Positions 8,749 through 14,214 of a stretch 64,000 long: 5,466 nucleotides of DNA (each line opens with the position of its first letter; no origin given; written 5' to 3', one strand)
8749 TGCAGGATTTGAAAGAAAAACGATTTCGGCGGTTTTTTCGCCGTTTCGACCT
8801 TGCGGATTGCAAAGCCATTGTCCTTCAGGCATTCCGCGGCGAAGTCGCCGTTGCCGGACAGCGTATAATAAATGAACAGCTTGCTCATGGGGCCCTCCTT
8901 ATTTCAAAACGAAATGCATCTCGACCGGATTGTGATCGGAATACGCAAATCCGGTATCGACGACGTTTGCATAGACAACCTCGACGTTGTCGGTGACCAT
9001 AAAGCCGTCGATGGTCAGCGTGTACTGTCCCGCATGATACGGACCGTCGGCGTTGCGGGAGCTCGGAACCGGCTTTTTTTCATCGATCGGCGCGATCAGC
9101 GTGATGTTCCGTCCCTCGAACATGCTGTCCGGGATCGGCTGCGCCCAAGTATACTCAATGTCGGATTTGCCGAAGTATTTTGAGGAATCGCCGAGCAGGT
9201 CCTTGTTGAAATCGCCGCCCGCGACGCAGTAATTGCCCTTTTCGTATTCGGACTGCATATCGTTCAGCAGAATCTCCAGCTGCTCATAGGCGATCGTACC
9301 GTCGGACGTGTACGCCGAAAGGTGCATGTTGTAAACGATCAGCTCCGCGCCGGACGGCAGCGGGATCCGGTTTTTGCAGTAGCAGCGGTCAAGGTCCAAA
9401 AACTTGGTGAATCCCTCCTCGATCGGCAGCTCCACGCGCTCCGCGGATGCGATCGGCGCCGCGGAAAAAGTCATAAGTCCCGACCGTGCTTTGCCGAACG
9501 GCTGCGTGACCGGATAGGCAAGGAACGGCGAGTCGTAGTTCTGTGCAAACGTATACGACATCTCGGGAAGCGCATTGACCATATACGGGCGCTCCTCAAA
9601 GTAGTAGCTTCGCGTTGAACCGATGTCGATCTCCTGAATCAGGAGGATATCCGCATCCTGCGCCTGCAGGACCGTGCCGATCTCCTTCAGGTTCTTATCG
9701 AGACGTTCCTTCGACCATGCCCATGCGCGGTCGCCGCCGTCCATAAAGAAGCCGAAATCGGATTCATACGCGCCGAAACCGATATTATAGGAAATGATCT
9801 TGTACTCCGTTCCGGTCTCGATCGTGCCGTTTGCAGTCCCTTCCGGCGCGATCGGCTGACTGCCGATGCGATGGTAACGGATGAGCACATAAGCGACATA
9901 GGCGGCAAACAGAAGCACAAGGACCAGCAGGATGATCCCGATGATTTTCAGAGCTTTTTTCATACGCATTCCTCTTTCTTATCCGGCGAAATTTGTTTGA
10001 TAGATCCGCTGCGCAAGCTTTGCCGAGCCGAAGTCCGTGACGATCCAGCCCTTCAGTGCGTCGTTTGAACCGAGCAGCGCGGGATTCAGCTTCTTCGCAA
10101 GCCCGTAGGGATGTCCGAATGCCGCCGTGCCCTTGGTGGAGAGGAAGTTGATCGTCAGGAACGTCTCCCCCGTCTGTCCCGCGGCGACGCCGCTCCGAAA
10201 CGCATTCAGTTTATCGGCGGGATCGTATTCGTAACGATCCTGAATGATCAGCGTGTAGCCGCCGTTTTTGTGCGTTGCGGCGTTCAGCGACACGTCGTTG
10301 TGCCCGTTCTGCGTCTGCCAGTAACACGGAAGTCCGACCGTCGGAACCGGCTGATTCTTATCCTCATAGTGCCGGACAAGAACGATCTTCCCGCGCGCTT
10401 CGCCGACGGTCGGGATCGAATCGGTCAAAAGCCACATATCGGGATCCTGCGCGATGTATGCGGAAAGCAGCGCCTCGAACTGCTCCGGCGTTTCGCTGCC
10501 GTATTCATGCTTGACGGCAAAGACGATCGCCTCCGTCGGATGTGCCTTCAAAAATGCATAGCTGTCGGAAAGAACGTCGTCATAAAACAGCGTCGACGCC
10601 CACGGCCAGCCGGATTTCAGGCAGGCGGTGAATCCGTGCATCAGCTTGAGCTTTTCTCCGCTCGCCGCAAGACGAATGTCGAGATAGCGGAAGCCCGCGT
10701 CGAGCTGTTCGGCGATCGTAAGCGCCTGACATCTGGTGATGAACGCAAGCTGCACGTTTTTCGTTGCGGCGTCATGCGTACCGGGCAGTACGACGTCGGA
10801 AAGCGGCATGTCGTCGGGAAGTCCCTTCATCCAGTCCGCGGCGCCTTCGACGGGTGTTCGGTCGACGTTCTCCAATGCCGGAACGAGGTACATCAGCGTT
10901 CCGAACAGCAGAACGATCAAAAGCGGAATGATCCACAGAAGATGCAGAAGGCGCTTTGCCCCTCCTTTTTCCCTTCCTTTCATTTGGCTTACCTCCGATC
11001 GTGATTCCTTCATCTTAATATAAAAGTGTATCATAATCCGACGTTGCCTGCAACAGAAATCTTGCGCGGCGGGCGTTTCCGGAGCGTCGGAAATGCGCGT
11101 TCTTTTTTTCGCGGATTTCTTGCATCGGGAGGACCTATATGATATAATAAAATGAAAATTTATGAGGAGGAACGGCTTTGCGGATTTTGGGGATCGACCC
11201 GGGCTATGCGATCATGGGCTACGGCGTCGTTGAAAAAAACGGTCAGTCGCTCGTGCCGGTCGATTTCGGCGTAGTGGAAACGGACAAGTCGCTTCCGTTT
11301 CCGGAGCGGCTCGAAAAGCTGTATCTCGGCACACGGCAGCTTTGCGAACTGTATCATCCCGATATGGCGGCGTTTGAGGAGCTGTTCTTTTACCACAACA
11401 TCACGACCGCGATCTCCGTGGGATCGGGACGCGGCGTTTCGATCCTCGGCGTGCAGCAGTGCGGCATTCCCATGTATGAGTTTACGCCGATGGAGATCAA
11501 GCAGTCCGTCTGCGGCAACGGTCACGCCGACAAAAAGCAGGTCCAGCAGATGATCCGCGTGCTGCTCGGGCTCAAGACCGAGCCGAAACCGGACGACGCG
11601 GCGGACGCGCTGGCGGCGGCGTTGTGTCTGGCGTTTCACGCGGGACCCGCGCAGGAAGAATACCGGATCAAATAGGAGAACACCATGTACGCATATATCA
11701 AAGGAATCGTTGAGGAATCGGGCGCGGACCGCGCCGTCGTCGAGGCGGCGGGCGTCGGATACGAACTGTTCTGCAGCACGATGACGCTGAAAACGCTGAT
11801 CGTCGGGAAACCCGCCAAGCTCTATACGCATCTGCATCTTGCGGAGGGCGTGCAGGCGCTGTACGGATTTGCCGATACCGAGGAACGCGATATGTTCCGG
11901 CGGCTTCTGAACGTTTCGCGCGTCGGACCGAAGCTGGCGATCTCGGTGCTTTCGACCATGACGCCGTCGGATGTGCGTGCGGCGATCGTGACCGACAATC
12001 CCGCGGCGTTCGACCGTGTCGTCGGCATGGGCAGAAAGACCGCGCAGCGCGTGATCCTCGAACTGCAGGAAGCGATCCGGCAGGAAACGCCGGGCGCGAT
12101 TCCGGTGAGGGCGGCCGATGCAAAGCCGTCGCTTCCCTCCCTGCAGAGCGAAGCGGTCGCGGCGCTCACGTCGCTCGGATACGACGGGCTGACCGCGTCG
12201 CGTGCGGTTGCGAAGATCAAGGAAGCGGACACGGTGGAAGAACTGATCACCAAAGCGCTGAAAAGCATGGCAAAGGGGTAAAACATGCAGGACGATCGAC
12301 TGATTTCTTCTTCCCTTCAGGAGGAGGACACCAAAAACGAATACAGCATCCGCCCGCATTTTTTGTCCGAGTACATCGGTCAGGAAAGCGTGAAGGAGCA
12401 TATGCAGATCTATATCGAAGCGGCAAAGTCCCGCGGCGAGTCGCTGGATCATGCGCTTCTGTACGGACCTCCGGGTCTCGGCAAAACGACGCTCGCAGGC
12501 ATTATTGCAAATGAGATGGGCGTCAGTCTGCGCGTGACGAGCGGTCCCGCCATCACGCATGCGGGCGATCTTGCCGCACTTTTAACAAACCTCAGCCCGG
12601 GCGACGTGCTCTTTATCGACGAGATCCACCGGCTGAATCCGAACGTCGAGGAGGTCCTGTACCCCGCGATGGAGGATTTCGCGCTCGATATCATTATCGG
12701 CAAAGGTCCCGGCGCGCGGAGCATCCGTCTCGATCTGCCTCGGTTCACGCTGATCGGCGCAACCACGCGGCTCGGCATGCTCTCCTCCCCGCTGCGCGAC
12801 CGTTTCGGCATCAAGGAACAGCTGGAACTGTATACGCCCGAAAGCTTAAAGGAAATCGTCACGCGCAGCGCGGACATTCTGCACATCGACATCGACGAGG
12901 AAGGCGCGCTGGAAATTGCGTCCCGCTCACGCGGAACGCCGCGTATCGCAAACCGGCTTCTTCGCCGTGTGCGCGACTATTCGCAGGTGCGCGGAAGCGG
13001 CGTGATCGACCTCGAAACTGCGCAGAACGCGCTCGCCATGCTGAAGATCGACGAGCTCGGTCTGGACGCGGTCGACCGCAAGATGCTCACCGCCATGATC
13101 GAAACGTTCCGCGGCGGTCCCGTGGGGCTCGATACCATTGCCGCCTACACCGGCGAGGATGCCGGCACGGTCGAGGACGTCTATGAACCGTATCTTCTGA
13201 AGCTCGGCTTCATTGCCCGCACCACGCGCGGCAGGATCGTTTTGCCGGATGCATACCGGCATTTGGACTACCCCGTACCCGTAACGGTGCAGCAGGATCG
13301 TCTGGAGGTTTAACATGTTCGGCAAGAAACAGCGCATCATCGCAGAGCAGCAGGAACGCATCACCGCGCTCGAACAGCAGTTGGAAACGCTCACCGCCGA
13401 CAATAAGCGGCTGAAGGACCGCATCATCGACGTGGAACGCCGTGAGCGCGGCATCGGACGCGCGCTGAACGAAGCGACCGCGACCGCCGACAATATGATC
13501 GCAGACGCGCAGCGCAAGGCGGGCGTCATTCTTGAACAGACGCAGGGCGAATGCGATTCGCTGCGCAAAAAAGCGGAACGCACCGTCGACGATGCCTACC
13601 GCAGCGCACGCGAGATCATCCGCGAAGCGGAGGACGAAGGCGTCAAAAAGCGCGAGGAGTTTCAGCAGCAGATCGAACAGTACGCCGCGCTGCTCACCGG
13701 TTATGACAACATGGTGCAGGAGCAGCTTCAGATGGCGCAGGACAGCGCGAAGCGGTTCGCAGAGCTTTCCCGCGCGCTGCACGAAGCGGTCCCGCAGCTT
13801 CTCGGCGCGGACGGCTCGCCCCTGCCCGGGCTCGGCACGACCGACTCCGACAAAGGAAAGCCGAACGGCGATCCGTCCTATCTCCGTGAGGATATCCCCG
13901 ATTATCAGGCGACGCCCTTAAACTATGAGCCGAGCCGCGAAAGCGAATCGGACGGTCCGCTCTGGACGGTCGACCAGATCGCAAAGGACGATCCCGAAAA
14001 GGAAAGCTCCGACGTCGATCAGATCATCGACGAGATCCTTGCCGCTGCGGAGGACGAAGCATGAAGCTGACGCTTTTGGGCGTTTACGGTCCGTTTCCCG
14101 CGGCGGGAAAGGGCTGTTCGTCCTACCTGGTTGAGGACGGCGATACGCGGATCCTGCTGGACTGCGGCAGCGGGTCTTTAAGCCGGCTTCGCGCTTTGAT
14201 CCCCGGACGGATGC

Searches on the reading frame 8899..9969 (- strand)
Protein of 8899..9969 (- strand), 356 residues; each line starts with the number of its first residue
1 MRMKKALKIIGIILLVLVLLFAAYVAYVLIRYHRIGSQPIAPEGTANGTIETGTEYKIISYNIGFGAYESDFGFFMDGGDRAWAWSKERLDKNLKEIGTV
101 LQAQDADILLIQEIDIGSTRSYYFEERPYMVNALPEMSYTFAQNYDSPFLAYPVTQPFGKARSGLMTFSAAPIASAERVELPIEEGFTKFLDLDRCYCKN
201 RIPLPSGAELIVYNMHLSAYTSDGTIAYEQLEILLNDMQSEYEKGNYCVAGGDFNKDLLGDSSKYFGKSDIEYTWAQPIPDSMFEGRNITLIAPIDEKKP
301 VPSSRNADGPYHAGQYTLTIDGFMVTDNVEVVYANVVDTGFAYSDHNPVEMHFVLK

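Call 34: find_encoding_contigs(protein=window:8899-9969:-, flank=10000, max_places=10)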
Protein window:8899-9969:- (356 aa): no gene with exactly this product is on record in the collection.

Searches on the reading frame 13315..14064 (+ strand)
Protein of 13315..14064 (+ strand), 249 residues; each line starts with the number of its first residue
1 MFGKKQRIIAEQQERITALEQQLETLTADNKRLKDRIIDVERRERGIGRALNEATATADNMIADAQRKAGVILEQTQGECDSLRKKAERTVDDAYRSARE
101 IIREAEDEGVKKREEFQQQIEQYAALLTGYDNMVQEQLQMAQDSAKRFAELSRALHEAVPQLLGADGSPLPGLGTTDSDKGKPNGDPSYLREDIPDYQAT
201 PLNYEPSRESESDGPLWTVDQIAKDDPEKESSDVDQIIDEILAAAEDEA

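Call 36: find_encoding_contigs(protein=window:13315-14064:+, flank=10000, max_places=10)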
Protein window:13315-14064:+ (249 aa): 22 contigs read that carry it; 10 places shown.
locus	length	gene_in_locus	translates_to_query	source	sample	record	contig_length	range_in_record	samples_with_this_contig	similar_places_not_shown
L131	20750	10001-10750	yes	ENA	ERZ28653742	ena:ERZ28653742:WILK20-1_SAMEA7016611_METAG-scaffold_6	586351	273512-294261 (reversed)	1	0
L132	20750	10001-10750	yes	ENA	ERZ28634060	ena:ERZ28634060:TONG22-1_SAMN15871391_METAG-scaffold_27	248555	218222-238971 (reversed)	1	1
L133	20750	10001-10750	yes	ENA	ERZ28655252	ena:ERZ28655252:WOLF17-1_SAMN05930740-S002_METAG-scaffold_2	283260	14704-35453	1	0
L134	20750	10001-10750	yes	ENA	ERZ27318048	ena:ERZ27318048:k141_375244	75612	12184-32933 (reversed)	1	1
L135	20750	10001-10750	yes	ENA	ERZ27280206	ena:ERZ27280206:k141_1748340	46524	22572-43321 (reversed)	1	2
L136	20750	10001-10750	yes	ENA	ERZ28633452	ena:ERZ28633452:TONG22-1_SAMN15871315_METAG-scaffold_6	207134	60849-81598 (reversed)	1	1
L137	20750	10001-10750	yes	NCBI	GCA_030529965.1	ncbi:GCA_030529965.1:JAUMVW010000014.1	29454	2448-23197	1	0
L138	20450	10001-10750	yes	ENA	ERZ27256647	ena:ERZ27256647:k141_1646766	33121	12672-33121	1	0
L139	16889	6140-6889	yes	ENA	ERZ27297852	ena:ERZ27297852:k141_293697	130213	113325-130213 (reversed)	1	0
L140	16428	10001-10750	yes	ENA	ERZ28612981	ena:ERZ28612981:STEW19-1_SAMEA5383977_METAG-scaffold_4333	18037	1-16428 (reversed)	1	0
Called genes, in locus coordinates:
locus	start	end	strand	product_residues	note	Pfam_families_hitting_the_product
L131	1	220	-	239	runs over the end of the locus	PF02811:PHP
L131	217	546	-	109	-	-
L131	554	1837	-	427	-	PF00037:Fer4 (faint), PF12837:Fer4_6 (faint), PF12838:Fer4_7, PF13187:Fer4_9 (weak), PF13237:Fer4_10, PF13484:Fer4_16 (faint), PF02906:Fe_hyd_lg_C, PF04060:FeS, +1 more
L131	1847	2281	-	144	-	PF13581:HATPase_c_2, PF02518:HATPase_c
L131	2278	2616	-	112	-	PF07085:DRTGG (weak)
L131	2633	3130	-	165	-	PF01257:2Fe-2S_thioredx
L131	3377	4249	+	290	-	PF08239:SH3_3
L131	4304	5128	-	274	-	PF24096:DUF7379 (weak), PF00561:Abhydrolase_1, PF01674:Lipase_2 (faint), PF02089:Palm_thioest (weak), PF07819:PGAP1 (faint)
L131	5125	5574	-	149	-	PF12682:Flavodoxin_4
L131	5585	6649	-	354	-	PF03372:Exo_endo_phos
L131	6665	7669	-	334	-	PF00388:PI-PLC-X (weak)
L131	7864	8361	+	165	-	PF02075:RuvC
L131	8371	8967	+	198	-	PF01330:RuvA_N, PF14520:HHH_5, PF07499:RuvA_C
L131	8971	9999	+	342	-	PF05496:RuvB_N, PF00004:AAA, PF07728:AAA_5, PF17864:AAA_lid_4, PF05491:WHD_RuvB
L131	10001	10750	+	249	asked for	-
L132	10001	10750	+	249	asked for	-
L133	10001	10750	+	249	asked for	-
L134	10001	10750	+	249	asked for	-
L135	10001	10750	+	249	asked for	-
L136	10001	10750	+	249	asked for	-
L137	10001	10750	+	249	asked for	-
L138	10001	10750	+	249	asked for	-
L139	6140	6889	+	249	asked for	-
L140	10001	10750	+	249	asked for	-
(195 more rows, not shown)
